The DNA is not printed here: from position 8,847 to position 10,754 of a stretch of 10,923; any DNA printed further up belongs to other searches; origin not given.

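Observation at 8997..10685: Nearly charge-free G/S/T/N/W-rich 535-aa protein with an ambiguous start (ATGA-coupled 10604 versus upstream 10685)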

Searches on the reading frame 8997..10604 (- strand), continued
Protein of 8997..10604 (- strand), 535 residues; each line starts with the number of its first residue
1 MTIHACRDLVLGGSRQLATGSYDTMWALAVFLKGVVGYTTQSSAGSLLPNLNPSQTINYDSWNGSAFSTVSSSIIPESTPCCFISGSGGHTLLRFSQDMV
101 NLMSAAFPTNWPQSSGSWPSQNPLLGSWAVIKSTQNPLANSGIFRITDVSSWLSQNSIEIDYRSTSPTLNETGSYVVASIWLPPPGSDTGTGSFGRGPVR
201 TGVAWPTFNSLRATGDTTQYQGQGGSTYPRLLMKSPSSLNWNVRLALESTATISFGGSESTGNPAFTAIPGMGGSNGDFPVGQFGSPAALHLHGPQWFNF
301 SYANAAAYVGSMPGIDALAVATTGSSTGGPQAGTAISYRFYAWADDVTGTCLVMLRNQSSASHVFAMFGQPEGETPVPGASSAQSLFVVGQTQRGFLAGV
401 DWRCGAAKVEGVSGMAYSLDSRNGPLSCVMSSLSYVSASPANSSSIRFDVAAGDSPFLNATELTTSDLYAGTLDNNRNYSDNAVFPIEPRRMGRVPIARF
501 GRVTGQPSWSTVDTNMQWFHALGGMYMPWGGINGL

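Call 93: predict_structure(alignment_id=A9)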
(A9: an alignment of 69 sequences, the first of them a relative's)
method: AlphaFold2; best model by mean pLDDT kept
length: 647 residues; sequences in the alignment: 69
mean_pLDDT: 73.1   pTM: 0.55
mean pLDDT of the five models: 73.1, 72.2, 70.8, 69.8, 68.5
residues with pLDDT >= 90: 107; 70-90: 291; 50-70: 157; < 50: 92
segments of 3 or more residues with pLDDT < 50: 1-9, 204-209, 302-307, 546-578, 590-597, 624-643, 645-647
pLDDT, mean of each block of 10 residues (from residue 1): 39 78 89 86 85 80 86 84 56 58 71 72 58 79 83 70 83 84 83 74 51 63 78 64 78 68 72 59 51 64 53 89 88 88 91 92 79 70 85 87 86 91 79 88 85 90 83 88 91 89 91 87 92 87 47 39 42 48 58 49 61 66 44 41 46
secondary structure, 60 per line:
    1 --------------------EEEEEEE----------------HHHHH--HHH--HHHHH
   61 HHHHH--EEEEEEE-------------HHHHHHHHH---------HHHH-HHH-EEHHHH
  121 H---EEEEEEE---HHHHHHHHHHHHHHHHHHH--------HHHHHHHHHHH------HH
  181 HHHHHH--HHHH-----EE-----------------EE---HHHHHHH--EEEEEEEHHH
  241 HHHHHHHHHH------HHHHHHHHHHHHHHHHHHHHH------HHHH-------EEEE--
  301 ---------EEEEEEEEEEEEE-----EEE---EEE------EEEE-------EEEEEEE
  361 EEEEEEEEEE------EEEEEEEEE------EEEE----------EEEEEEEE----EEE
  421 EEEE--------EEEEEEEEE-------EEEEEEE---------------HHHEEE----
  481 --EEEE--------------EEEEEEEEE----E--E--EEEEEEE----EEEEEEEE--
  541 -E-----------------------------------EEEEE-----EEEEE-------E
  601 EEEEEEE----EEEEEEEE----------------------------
elements in order: E21-27 H44-48 H56-65 E68-74 H88-96 H106-109 H117-121 E125-131 H135-153 H162-172 H179-186 H189-192 H222-228 E231-237 H238-250 H257-277 H284-287 E295-298 E310-322 E328-330 E334-336 E343-346 E354-370 E377-385 E392-395 E406-413 E418-424 E433-441 E449-455 E474-476 E483-486 E501-509 E520-526 E531-538 E578-582 E588-592 E600-607 E612-619

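Call 97: search_protein_families(library=phrogs, proteins=[L054:1141-2277:+, L054:858-1115:+, L021:77-1525:+, L021:1555-2301:+, L030:993-2378:+, L054:12429-13145:+, L054:13327-14574:+, L054:14728-17268:+, L054:17714-18376:+, L054:18386-19372:+], max_evalue=0.01)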
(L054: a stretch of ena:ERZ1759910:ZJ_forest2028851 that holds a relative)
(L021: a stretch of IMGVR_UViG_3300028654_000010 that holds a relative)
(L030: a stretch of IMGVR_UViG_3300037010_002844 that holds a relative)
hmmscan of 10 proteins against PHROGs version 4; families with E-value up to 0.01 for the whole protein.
L054:1141-2277:+ (378 aa): 0 families

L054:858-1115:+ (85 aa): 0 families

L021:77-1525:+ (482 aa): 4 families
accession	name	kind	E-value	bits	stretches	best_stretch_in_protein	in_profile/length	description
phrog_2765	-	other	3.2e-108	363.4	1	22-480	2-441/443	PhoH-like phosphate starvation-inducible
phrog_170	-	other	1.1e-58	200.3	1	248-475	69-270/323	PhoH-like phosphate starvation-inducible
phrog_32482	-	other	5.2e-05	23.1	1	304-458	422-552/589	PhoH-like phosphate starvation-inducible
phrog_168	-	DNA, RNA and nucleotide metabolism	7.9e-05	23.5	0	384-430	85-136/314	clamp loader of DNA polymerase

L021:1555-2301:+ (248 aa): 1 family
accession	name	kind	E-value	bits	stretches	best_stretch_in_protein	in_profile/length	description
phrog_314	-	DNA, RNA and nucleotide metabolism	3.1e-06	27.4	1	76-214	239-341/574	homing endonuclease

L030:993-2378:+ (461 aa): 6 families
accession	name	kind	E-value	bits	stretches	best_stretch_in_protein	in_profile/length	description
phrog_2765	-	other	4.5e-112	376.1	1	4-459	2-441/443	PhoH-like phosphate starvation-inducible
phrog_170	-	other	1.4e-60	206.5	1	231-455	67-271/323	PhoH-like phosphate starvation-inducible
phrog_32482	-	other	1.3e-05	25.1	1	290-415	423-534/589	PhoH-like phosphate starvation-inducible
phrog_168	-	DNA, RNA and nucleotide metabolism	0.00064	20.5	0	253-277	39-63/314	clamp loader of DNA polymerase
phrog_4412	-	DNA, RNA and nucleotide metabolism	0.0016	17.8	0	375-419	420-464/743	exonuclease V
phrog_325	-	DNA, RNA and nucleotide metabolism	0.0067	15.7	0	379-421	578-620/986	Dda-like helicase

L054:12429-13145:+ (238 aa): 0 families

L054:13327-14574:+ (415 aa): 0 families

L054:14728-17268:+ (846 aa): 0 families

L054:17714-18376:+ (220 aa): 1 family
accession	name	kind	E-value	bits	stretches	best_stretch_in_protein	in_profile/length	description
phrog_159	-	DNA, RNA and nucleotide metabolism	1.1e-12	48.6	1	1-214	87-262/330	RuvC-like Holliday junction resolvase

L054:18386-19372:+ (328 aa): 4 families
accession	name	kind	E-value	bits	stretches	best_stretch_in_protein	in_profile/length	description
phrog_47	-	DNA, RNA and nucleotide metabolism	2e-35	123.6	1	11-310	31-336/947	DNA primase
phrog_849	-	DNA, RNA and nucleotide metabolism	1.9e-05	24.8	1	133-245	149-276/435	DNA primase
phrog_239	-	DNA, RNA and nucleotide metabolism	0.0071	16.3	1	28-225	42-206/801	DNA primase/helicase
phrog_22173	-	DNA, RNA and nucleotide metabolism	0.0095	16.9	0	200-306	21-132/133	DNA primase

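Call 100: find_related_loci(query=L011:429-1004:-, collection=viral_contigs, flank=10000)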
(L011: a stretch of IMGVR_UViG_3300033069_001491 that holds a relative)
Query L011:429-1004:- (191 aa) in viral_contigs; peptide patterns used: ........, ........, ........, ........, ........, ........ (x = any residue, [..] = any of these).
11 stretches matched a pattern; 1 encode a relative of the query (tblastn E <= 1e-3); 1 distinct loci.
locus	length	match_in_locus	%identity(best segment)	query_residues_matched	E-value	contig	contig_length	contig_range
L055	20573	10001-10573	99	1-191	2e-127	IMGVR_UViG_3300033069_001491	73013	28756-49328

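Call 103: search_protein_families(library=pfam, proteins=[L055:10609-12270:-, L055:12663-13130:-, L055:13515-14747:+, L055:14744-15946:-, L055:15960-16424:-, L055:16667-18670:+, L055:19583-20428:+, L055:12376-12666:-, L055:13171-13449:-, L055:18680-18940:+], max_evalue=0.01)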
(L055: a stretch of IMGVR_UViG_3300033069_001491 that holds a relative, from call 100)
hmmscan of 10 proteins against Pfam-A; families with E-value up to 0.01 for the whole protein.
L055:10609-12270:- (553 aa): 5 families
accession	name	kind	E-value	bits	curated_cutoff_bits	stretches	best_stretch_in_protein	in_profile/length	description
PF13307.12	Helicase_C_2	-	5e-16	59.6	25.3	1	413-530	16-152/170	Helicase C-terminal domain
PF04851.21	ResIII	-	2.7e-08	34.3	22.5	1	15-200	4-141/164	Type III restriction enzyme, res subunit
PF00270.35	DEAD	-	0.00011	22.4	26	0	17-200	2-132/167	DEAD/DEAH box helicase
PF06733.21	DEAD_2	-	0.00056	20.1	21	1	109-211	62-169/172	DEAD_2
PF20720.3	nSTAND3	-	0.005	17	27.2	1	32-96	14-74/155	Novel STAND NTPase 3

L055:12663-13130:- (155 aa): 0 families

L055:13515-14747:+ (410 aa): 0 families

L055:14744-15946:- (400 aa): 0 families

L055:15960-16424:- (154 aa): 0 families

L055:16667-18670:+ (667 aa): 2 families
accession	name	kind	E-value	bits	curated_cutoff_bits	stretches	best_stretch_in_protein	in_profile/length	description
PF13704.12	Glyco_tranf_2_4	-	0.00018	22.4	27.5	1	332-447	9-98/98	Glycosyl transferase family 2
PF00535.33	Glycos_transf_2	-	0.00025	21.4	23.3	1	319-364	5-50/168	Glycosyl transferase family 2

L055:19583-20428:+ (281 aa): 2 families
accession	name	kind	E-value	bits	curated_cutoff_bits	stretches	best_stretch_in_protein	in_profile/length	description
PF00535.33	Glycos_transf_2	-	6.7e-15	55.9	23.3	1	34-144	3-108/168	Glycosyl transferase family 2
PF13641.12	Glyco_tranf_2_3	-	0.00062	20.3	27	1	31-128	3-99/230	Glycosyltransferase like family 2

L055:12376-12666:- (96 aa): 0 families

L055:13171-13449:- (92 aa): 0 families

L055:18680-18940:+ (86 aa): 0 families

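Call 107: find_related_loci(query=A11, collection=genome_contigs, flank=3000)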
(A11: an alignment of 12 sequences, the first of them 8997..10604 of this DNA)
Query A11 (535 aa) in genome_contigs; peptide patterns used: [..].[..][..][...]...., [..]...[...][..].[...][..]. (x = any residue, [..] = any of these).
41 stretches matched a pattern, but none encodes a relative of the query by tblastn (E <= 1e-3).

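Call 108: find_related_loci(query=A9, collection=genome_contigs, flank=10000)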
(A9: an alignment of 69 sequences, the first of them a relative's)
Query A9 (647 aa) in genome_contigs; peptide patterns used: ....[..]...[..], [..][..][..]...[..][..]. (x = any residue, [..] = any of these).
12 stretches matched a pattern, but none encodes a relative of the query by tblastn (E <= 1e-3).

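Call 111: search_protein_families(library=phrogs, proteins=[L004:8586-10001:+, L004:69-1472:+, L004:3122-4441:+, L004:1469-3103:+, L004:4443-5822:+], max_evalue=0.1)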
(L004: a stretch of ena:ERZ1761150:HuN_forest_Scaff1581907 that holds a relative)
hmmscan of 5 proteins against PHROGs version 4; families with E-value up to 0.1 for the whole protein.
L004:8586-10001:+ (471 aa): 0 families

L004:69-1472:+ (467 aa): 0 families

L004:3122-4441:+ (439 aa): 0 families

L004:1469-3103:+ (544 aa): 0 families

L004:4443-5822:+ (459 aa): 0 families
